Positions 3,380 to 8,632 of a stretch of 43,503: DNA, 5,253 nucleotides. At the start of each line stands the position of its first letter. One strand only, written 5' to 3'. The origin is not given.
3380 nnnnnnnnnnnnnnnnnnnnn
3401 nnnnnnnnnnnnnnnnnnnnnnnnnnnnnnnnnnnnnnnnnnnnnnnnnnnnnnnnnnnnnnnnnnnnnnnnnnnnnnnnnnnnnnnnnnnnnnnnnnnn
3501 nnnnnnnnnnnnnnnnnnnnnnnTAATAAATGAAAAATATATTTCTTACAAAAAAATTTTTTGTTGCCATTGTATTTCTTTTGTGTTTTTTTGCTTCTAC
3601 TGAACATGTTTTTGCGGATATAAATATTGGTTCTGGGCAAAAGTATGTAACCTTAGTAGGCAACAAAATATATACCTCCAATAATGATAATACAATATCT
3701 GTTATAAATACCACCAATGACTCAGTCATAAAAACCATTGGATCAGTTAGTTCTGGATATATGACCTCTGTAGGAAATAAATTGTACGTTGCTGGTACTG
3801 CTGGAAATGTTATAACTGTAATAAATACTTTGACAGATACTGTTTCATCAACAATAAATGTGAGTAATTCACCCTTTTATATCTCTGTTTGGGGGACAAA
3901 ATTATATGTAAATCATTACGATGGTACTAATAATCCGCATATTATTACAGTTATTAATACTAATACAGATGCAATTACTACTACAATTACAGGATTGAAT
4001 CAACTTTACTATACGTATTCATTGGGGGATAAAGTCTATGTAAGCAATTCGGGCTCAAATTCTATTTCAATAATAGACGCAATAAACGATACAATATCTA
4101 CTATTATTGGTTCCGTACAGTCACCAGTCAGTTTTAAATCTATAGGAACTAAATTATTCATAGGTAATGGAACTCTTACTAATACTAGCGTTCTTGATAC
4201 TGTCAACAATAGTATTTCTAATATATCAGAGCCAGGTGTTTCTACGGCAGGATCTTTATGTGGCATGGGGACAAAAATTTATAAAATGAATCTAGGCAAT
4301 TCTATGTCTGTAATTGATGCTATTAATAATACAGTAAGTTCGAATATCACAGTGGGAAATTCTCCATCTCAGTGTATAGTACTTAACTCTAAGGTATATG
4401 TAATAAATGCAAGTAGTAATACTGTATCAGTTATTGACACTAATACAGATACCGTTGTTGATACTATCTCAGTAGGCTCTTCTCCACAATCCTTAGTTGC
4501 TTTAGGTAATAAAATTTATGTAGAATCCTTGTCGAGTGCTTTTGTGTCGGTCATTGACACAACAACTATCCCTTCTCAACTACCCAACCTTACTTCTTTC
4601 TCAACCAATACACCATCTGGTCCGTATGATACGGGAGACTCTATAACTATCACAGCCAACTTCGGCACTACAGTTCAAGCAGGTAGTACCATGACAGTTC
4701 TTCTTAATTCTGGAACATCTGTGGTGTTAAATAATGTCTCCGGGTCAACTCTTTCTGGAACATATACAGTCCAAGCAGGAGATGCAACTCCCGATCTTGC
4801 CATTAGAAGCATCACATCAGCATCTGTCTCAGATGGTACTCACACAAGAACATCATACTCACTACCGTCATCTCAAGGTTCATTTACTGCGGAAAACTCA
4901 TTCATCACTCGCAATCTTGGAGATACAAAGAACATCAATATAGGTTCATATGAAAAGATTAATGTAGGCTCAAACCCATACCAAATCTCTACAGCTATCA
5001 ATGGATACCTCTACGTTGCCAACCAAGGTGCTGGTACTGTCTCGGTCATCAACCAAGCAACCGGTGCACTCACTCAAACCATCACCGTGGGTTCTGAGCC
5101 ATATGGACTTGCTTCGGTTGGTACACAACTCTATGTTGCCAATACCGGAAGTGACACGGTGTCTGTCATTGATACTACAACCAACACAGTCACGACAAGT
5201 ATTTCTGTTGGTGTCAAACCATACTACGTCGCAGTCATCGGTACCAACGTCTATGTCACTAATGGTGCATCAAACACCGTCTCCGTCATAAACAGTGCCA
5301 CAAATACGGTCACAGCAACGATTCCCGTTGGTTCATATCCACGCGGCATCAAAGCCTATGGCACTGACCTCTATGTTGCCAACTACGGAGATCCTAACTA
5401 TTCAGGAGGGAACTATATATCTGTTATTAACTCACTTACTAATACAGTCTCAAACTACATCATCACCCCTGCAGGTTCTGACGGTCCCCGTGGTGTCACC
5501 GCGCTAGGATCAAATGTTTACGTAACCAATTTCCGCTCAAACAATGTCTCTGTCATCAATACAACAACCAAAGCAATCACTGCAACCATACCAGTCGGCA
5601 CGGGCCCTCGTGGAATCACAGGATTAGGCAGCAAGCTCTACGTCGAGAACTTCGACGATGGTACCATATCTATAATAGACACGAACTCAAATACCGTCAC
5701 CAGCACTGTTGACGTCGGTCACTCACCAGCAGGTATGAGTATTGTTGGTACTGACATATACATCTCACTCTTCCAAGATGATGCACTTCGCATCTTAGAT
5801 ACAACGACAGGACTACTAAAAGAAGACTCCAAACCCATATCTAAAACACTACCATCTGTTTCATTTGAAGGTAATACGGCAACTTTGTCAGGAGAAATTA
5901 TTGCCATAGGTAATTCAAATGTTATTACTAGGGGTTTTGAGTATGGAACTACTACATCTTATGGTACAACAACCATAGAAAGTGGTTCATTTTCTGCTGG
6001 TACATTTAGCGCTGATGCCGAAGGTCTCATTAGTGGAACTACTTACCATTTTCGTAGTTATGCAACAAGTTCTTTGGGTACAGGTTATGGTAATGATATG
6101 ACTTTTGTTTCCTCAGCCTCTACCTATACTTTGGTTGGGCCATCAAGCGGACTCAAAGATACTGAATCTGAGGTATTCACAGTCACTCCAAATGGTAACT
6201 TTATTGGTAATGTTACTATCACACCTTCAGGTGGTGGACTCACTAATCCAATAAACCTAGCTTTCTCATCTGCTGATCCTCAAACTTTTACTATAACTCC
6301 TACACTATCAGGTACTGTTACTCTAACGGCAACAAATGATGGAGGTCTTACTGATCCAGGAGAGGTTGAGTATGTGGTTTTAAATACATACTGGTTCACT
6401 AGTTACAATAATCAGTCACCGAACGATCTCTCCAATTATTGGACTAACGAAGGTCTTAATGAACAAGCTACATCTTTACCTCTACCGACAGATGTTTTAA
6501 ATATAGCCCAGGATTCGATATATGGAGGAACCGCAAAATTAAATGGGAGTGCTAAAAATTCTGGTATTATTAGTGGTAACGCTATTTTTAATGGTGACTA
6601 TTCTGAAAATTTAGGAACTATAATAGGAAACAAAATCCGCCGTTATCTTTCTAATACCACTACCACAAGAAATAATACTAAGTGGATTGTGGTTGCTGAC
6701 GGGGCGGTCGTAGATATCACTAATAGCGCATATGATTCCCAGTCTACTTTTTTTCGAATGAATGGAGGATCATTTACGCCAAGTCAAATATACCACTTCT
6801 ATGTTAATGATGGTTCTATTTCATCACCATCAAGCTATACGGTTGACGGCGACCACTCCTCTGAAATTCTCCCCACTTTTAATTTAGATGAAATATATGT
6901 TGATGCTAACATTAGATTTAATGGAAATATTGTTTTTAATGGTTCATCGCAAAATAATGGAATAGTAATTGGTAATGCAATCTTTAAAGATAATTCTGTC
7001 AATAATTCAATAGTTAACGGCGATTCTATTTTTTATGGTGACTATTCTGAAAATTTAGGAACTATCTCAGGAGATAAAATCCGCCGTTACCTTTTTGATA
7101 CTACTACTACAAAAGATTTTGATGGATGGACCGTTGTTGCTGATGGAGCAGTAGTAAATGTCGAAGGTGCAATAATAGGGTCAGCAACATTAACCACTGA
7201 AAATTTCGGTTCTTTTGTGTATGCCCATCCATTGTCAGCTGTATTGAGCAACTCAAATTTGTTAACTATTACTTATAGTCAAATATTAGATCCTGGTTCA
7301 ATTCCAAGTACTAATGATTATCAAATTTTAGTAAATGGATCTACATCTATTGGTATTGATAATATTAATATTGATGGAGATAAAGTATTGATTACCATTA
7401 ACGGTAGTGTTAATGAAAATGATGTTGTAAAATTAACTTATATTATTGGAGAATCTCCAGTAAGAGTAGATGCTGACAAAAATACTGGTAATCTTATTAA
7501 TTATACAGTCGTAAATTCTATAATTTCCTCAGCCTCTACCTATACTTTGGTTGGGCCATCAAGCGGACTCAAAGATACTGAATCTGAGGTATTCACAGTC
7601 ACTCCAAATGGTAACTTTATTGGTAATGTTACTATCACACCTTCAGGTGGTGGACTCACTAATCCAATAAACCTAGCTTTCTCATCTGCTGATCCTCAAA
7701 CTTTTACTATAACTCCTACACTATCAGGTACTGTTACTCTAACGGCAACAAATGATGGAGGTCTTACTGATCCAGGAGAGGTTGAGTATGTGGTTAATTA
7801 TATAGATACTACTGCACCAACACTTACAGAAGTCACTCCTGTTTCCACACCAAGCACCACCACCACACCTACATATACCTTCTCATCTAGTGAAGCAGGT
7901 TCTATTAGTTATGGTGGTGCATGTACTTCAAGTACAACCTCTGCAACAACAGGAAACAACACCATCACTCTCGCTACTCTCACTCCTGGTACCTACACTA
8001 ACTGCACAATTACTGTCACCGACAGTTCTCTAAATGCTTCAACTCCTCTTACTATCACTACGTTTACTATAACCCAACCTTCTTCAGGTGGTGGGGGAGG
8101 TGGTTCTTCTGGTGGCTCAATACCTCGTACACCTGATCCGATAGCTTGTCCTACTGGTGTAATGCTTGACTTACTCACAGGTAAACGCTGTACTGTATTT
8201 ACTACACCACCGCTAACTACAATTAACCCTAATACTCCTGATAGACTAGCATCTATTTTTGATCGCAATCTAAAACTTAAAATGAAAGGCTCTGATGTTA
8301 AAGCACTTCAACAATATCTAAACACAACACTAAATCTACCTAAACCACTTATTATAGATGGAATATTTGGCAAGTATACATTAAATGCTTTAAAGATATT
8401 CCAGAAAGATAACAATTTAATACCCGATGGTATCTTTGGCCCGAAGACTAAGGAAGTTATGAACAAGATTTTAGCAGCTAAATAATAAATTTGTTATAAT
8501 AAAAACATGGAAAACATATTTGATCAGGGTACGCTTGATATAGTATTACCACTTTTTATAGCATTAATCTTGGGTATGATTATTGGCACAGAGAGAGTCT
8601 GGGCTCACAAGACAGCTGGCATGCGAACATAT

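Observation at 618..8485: Operon of two giant secreted YVTN beta-propeller proteins ending in peptidoglycan-binding domains: candidate surface or host-contact apparatus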

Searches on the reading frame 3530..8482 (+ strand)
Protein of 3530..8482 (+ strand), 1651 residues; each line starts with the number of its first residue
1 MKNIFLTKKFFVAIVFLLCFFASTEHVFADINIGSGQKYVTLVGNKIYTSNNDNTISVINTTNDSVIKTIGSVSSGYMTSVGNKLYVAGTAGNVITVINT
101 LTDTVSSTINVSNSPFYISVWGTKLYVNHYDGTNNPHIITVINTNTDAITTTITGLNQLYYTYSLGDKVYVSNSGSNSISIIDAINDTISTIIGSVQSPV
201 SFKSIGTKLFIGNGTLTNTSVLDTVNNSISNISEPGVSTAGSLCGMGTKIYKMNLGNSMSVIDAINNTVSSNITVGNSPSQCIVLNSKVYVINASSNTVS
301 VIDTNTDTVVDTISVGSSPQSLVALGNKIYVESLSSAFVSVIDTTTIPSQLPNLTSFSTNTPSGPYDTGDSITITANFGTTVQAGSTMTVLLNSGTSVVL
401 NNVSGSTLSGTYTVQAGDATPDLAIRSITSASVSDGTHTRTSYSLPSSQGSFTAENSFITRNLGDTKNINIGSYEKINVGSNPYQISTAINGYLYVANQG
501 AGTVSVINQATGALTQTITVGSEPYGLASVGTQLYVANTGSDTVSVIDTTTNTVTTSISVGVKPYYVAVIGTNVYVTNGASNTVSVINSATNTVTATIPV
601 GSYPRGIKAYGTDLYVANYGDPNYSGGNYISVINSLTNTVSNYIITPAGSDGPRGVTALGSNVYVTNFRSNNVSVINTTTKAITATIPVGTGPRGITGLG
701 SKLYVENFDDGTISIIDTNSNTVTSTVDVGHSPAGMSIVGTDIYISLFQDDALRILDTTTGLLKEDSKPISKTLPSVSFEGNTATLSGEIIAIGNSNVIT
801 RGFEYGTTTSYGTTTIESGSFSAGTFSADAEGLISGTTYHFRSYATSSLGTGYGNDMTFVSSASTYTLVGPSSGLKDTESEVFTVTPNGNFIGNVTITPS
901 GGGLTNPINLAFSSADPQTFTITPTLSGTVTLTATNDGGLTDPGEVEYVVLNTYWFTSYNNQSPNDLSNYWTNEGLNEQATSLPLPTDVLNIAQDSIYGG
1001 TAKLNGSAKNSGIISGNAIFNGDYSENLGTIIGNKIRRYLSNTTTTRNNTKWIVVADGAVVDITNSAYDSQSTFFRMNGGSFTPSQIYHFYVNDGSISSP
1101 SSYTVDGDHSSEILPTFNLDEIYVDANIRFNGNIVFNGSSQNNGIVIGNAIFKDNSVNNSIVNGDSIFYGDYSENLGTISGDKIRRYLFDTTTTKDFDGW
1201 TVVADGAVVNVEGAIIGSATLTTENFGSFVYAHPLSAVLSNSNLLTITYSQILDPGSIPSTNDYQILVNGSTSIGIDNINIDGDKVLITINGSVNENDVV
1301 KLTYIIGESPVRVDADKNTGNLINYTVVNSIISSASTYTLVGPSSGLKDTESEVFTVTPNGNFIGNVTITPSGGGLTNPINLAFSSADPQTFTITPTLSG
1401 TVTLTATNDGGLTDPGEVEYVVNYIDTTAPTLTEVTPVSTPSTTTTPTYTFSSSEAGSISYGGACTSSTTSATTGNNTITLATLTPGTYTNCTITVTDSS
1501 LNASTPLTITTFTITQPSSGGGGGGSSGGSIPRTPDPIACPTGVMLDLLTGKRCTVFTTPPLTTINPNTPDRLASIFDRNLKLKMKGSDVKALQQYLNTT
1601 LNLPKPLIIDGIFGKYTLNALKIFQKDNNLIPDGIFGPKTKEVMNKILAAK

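Call 3: search_protein_families(library=pfam, proteins=[window:3530-8482:+], max_evalue=0.01)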
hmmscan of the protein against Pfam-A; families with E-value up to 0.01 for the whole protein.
window:3530-8482:+ (1651 aa): 4 families
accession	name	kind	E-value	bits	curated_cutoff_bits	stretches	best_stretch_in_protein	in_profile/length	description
PF01471.23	PG_binding_1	-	1.3e-12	48.2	23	1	1587-1644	2-57/57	Putative peptidoglycan binding domain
PF21783.3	YNCE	-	2.9e-08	33.9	27.1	1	492-567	40-117/339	YNCE-like beta-propeller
PF25210.1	Kelch_FKB95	-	0.00024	21.3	70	0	233-339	28-154/268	FKB95, Kelch-repeats domain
PF23748.1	Beta-prop_LRRK2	-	0.00078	19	26.9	1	225-315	158-251/359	LRRK2 beta propeller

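Call 4: search_protein_families(library=ncbifam, proteins=[window:3530-8482:+], max_evalue=0.01)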
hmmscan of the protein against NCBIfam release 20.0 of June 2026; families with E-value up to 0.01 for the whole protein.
window:3530-8482:+ (1651 aa): 10 families
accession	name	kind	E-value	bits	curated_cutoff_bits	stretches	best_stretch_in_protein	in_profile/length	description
TIGR02276.1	beta_rpt_yvtn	repeat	1.9e-94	309.4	27.85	9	571-607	3-39/42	beta-propeller repeat protein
TIGR03866.1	PQQ_ABC_repeats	subfamily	2.1e-47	161.7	287.3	5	572-697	11-131/310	PQQ-dependent catabolism-associated beta-propeller protein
NF052340.1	hydrazine_beta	equivalog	4.7e-24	85.2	560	4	531-644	44-157/372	hydrazine synthase subunit beta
NF052280.1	7_blade_YncE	equivalog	9.6e-19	67.4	400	4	662-751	229-321/338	7-bladed beta-propeller protein YncE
NF052342.1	hydrazine_BC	exception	7.9e-17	60.7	1250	4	530-620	49-143/690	hydrazine synthase subunit beta-gamma fusion subunit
NF038015.2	AztD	exception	1.8e-07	30.3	400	0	567-609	311-353/356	zinc metallochaperone AztD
TIGR02869.1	spore_SleB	equivalog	6.9e-06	26.1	236.5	1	1581-1644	7-68/201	spore cortex-lytic enzyme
NF048007.1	MmpL3Stblzr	equivalog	2.2e-05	23.8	600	1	534-738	63-275/366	MmpL3/TtfA transport complex stabilizer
TIGR03032.1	TIGR03032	hypoth_equivalog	5.2e-05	22.4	251.5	0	490-536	211-257/335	TIGR03032 family protein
NF053768.1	CIS12_fam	equivalog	0.00034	19.4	860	0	486-591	49-158/715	CIS12 family contractile injection system protein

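Call 17: find_encoding_contigs(protein=window:3530-8482:+, flank=3000, max_places=6)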
Protein window:3530-8482:+ (1651 aa): 2 contigs read that carry it; 1 place shown.
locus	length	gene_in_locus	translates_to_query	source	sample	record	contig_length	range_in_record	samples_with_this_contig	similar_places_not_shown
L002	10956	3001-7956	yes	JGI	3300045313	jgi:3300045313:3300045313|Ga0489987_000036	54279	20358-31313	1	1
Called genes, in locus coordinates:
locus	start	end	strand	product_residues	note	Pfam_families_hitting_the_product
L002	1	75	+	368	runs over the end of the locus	PF02540:NAD_synthase (faint), PF03054:tRNA_Me_trans, PF20259:tRNA_Me_trans_M, PF20258:tRNA_Me_trans_C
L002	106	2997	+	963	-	-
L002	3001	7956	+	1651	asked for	PF21783:YNCE (faint), PF01471:PG_binding_1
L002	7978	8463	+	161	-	PF02308:MgtC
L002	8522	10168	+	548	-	PF01411:tRNA-synt_2c, PF07973:tRNA_SAD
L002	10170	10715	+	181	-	PF00929:RNase_T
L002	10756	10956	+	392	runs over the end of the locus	-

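Call 66: search_protein_families(library=phrogs, proteins=[window:3530-8482:+], max_evalue=0.001)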
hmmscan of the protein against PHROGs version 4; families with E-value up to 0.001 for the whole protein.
window:3530-8482:+ (1651 aa): 8 families
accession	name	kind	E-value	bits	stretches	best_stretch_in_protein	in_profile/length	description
phrog_2649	-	lysis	1.7e-13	52.1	1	1570-1649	164-240/261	endolysin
phrog_1493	-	lysis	6.9e-11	42.9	1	1479-1645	199-306/394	endolysin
phrog_1224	-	head and packaging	1.7e-09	38.4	1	1581-1645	4-65/438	endolysin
phrog_16972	-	unknown function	4e-06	27.9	0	1396-1418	6-28/50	-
phrog_1512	-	lysis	1.5e-05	26.1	1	1577-1646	173-244/314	endolysin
phrog_16428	-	lysis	2.9e-05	24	1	1546-1643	419-517/520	endolysin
phrog_22523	-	unknown function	3.4e-05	24.1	1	604-758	72-231/309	-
phrog_6707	-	lysis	0.00017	21.6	1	1582-1641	180-239/311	endolysin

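Call 74: find_related_loci(query=window:3530-8482:+, collection=metagenome_contigs, flank=4000)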
Query window:3530-8482:+ (1651 aa) in metagenome_contigs; peptide patterns used: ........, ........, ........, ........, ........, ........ (x = any residue, [..] = any of these).
153 stretches matched a pattern; 3 encode a relative of the query (tblastn E <= 1e-3); 3 distinct loci.
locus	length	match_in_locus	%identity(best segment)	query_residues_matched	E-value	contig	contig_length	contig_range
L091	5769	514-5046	56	22-1648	0e+0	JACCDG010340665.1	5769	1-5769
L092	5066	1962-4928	52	35-1339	0e+0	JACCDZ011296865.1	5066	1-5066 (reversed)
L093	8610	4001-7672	55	24-1647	0e+0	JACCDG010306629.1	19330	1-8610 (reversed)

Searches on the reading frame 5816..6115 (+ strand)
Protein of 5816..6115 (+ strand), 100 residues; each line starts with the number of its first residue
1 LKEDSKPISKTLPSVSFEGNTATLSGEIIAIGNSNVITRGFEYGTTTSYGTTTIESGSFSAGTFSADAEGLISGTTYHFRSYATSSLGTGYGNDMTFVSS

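Call 11: search_protein_families(library=pfam, proteins=[window:5816-6115:+], max_evalue=1)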
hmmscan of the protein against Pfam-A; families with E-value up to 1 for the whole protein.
seq(100 aa): 1 family
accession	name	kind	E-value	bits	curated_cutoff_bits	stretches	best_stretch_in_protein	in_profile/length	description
PF16656.11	Pur_ac_phosph_N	-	0.013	16.5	30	1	15-86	17-83/93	Purple acid Phosphatase, N-terminal domain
